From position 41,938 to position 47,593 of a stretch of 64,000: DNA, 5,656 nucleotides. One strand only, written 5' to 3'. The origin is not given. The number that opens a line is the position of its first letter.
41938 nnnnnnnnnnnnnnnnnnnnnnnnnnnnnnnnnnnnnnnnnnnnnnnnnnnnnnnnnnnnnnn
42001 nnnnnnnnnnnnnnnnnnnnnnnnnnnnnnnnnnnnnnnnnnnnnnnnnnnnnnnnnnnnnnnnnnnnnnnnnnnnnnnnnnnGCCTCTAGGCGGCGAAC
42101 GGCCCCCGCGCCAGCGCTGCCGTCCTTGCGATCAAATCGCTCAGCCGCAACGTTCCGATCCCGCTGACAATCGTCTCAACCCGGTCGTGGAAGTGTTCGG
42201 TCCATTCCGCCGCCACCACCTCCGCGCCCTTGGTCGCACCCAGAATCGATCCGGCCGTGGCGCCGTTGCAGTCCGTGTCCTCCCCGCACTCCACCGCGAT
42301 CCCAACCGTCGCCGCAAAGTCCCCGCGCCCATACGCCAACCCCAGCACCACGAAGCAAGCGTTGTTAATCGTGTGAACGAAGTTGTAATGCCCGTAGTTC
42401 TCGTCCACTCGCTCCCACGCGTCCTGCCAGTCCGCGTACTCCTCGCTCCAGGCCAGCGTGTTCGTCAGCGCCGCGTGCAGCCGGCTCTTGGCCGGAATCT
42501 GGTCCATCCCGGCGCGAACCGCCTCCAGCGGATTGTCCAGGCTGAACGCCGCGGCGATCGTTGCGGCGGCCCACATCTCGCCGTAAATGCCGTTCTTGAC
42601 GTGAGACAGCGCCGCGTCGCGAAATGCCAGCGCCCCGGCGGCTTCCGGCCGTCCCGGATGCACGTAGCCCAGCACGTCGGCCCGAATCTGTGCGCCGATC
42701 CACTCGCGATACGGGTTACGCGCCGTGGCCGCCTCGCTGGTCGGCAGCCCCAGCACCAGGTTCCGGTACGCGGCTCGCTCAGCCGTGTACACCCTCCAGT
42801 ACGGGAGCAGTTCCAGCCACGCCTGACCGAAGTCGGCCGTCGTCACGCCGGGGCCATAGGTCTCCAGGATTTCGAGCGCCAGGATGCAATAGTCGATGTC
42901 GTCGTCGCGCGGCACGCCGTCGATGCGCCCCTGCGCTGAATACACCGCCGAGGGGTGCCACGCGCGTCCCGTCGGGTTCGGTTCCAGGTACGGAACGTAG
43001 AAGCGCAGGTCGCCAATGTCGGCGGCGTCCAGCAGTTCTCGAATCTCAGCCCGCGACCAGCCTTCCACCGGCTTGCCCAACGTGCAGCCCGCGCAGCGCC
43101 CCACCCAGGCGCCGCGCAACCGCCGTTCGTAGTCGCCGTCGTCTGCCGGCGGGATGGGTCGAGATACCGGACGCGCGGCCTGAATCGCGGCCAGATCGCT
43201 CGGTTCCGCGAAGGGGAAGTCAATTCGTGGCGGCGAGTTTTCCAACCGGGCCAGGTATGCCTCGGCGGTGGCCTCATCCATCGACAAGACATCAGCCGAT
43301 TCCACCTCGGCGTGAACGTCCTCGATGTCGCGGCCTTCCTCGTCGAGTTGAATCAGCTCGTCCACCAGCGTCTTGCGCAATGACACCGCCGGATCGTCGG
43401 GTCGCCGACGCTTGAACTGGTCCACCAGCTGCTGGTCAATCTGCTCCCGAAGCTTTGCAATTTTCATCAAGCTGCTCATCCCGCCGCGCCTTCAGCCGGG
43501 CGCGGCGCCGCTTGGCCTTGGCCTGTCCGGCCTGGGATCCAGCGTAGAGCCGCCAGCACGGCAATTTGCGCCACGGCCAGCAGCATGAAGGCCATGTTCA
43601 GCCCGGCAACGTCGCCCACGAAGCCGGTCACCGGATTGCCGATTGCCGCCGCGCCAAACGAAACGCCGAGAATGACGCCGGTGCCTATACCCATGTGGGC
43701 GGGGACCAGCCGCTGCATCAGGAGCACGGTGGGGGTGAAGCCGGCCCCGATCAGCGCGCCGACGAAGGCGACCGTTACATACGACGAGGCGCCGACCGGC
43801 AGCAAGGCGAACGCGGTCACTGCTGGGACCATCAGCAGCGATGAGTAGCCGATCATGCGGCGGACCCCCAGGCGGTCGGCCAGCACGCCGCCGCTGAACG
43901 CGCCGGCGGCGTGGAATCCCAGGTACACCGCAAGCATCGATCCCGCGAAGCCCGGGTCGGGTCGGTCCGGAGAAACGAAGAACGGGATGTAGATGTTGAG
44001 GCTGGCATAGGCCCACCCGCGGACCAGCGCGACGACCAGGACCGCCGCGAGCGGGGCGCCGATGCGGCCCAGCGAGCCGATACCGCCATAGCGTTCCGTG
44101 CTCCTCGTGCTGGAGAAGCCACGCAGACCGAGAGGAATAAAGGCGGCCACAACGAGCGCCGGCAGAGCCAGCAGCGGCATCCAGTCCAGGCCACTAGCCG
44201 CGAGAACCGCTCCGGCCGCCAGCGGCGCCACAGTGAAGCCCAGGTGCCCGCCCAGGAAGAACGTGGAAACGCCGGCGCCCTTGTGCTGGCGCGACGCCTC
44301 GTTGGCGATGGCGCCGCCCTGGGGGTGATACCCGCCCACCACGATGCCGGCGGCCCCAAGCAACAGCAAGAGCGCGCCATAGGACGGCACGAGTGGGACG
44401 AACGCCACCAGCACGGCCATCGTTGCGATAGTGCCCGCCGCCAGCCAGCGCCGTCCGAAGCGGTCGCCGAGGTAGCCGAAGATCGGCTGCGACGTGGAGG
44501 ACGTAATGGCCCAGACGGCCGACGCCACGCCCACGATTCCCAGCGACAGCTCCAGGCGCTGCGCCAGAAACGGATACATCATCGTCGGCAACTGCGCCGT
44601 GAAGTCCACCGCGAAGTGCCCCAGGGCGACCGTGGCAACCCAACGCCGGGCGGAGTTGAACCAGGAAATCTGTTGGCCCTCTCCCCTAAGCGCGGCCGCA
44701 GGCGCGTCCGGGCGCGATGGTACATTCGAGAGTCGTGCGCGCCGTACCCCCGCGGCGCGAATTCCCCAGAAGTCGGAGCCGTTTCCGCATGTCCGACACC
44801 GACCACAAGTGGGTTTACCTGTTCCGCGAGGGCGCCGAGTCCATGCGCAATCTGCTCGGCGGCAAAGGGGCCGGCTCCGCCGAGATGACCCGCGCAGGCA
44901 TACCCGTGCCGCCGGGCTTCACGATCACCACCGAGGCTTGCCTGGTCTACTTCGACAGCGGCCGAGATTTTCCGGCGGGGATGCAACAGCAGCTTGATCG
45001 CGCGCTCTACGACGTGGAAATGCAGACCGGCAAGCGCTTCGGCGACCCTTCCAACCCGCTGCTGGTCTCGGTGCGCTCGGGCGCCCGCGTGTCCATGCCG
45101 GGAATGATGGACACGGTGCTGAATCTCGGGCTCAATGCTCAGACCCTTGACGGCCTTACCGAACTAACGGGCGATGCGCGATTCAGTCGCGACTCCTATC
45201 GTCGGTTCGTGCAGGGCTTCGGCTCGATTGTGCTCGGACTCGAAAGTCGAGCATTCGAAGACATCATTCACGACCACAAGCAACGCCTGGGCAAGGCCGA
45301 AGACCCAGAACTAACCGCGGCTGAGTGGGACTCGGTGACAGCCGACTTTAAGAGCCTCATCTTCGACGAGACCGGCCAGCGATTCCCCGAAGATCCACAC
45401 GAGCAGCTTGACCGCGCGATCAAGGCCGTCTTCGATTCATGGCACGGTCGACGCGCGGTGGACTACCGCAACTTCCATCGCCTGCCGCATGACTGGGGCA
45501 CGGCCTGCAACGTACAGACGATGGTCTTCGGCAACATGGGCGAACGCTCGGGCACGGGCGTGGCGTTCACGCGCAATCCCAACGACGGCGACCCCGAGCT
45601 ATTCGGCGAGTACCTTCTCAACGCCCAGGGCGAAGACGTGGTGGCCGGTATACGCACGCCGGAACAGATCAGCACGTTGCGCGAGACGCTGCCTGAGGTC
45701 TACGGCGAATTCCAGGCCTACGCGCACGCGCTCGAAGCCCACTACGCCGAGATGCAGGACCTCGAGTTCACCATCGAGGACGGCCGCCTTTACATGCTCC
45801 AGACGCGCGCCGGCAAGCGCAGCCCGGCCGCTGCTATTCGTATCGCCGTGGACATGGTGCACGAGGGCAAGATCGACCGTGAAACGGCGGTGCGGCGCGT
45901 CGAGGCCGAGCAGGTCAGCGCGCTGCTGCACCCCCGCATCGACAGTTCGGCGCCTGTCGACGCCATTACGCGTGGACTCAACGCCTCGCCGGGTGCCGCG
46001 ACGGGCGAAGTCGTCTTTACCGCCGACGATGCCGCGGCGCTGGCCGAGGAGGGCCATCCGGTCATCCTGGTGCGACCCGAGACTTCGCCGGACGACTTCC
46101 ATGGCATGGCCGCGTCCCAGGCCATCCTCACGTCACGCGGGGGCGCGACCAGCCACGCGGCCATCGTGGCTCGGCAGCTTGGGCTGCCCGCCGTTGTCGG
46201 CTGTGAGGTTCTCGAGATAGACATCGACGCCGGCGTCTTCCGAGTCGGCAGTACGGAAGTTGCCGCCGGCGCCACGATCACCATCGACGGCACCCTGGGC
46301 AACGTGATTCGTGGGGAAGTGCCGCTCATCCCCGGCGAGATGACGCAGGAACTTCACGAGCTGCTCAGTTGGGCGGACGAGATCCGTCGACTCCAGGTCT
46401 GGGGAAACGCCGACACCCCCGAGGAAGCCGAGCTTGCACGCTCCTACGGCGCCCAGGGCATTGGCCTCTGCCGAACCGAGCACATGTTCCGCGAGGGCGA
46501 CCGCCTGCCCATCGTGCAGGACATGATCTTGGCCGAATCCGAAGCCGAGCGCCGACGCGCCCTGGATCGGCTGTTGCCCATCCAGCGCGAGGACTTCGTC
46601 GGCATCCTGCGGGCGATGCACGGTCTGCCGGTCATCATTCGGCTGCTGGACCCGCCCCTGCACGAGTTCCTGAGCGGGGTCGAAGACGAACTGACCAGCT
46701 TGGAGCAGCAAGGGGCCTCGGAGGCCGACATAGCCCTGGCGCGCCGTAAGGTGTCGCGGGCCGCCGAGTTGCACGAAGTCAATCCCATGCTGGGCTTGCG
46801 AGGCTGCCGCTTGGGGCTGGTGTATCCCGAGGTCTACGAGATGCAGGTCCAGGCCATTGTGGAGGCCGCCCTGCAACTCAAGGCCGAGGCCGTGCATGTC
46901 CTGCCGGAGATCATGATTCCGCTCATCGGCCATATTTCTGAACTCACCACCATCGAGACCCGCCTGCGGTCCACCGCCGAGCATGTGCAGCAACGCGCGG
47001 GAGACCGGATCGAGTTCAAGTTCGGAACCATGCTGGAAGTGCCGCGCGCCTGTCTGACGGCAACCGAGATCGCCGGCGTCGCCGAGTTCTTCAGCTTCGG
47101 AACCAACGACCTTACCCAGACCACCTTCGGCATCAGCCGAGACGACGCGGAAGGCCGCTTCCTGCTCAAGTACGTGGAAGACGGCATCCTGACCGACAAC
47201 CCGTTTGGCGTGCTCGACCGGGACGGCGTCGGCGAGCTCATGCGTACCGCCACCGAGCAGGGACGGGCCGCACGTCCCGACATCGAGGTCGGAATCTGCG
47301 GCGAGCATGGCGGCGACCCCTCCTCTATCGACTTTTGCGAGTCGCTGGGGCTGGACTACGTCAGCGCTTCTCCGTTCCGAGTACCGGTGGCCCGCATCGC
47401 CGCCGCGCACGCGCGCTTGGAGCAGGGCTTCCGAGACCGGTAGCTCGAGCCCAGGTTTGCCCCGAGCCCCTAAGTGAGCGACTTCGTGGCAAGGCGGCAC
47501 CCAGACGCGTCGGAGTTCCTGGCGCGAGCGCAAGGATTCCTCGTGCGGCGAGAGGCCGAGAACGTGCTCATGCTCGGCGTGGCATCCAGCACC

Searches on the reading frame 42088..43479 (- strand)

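Call 45: search_protein_families(library=pfam, proteins=[window:42088-43479:-], max_evalue=0.00001)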
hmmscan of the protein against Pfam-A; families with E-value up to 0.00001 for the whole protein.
window:42088-43479:- (463 aa): 1 family
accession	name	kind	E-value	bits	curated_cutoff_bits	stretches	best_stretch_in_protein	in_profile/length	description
PF03747.19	ADP_ribosyl_GH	-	1.6e-46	159.7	26.2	1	123-422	1-284/287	ADP-ribosylglycohydrolase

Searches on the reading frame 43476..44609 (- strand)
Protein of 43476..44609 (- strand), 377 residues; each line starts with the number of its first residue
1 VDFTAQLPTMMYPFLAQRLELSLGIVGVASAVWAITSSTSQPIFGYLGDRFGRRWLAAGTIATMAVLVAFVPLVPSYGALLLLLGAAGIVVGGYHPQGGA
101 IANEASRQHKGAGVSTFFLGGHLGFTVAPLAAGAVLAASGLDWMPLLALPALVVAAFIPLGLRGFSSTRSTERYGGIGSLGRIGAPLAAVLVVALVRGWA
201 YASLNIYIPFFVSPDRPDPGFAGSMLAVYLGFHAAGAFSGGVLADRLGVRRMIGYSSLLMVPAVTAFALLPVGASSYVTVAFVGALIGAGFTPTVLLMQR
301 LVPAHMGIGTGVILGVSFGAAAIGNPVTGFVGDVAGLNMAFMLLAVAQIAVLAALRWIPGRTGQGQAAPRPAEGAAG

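Call 45: search_protein_families(library=pfam, proteins=[window:43476-44609:-], max_evalue=0.00001)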
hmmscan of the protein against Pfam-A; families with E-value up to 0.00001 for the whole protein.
window:43476-44609:- (377 aa): 1 family
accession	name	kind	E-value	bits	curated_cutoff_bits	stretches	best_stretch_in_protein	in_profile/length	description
PF07690.21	MFS_1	-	1.1e-27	97.4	33.4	2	5-211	12-228/347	Major Facilitator Superfamily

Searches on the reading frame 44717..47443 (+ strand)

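Call 45: search_protein_families(library=pfam, proteins=[window:44717-47443:+], max_evalue=0.00001)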
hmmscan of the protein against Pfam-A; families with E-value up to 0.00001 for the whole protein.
window:44717-47443:+ (908 aa): 3 families
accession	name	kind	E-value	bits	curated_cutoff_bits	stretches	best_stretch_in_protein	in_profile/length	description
PF02896.24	PEP-utilizers_C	-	5e-79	265.9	22.8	1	544-899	5-291/293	PEP-utilising enzyme, PEP-binding domain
PF01326.24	PPDK_N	-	5e-50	171.1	27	3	88-324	76-226/328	Pyruvate phosphate dikinase, AMP/ATP-binding domain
PF00391.29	PEP-utilizers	-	4.8e-23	81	23.1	1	448-528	4-72/72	PEP-utilising enzyme, mobile domain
